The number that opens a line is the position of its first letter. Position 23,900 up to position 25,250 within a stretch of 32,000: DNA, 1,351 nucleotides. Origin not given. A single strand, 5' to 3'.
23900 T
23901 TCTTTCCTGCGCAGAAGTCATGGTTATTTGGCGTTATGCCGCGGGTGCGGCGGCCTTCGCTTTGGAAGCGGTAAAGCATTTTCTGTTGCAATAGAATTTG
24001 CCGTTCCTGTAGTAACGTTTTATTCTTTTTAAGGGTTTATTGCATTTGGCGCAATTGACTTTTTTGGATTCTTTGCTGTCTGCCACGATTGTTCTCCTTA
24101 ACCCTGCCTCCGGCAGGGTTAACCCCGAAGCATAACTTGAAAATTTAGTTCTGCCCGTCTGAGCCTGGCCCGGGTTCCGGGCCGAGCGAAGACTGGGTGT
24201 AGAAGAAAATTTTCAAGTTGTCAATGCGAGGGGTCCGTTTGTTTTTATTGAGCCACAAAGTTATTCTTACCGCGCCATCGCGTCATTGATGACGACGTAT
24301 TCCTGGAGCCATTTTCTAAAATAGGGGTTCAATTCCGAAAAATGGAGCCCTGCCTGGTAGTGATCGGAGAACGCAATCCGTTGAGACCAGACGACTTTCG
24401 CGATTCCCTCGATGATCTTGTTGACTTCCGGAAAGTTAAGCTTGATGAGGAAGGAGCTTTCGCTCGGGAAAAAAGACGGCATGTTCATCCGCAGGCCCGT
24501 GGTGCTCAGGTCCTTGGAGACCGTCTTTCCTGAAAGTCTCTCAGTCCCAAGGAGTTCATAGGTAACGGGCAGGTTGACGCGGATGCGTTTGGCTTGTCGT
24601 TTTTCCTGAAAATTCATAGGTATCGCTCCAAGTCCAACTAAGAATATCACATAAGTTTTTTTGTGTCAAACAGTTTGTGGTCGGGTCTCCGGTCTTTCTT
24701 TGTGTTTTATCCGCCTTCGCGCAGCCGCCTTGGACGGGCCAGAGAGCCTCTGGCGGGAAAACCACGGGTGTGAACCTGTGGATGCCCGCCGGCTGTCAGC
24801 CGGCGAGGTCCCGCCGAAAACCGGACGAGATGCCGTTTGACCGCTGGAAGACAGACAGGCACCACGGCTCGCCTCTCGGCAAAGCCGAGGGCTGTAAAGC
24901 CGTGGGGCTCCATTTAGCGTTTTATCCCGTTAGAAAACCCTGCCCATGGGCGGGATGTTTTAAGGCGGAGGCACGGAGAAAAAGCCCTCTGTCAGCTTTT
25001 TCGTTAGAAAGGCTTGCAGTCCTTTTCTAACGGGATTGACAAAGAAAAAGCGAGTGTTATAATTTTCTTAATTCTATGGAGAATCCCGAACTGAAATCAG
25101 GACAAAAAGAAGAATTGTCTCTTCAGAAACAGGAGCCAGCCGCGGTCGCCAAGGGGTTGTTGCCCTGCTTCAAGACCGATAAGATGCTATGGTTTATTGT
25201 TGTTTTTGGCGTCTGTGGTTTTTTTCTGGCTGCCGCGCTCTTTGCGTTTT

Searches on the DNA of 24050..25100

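Call 59: search_rna_families(source=window, start=24050, end=25100, threshold=evalue, max_evalue=1)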
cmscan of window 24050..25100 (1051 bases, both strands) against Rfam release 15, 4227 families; matches with E-value up to 1: 2.
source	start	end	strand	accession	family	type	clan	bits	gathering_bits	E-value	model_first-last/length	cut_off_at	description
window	24787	24812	+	RF01340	CRISPR-DR29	Gene; CRISPR;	-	18.9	39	0.54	5-33/37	no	CRISPR RNA direct repeat element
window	24861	24963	+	RF02837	anti-hemB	Gene; sRNA;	-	17.1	49.5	0.36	1-81/81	no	Burkholderia RNA 7 (anti-hemB)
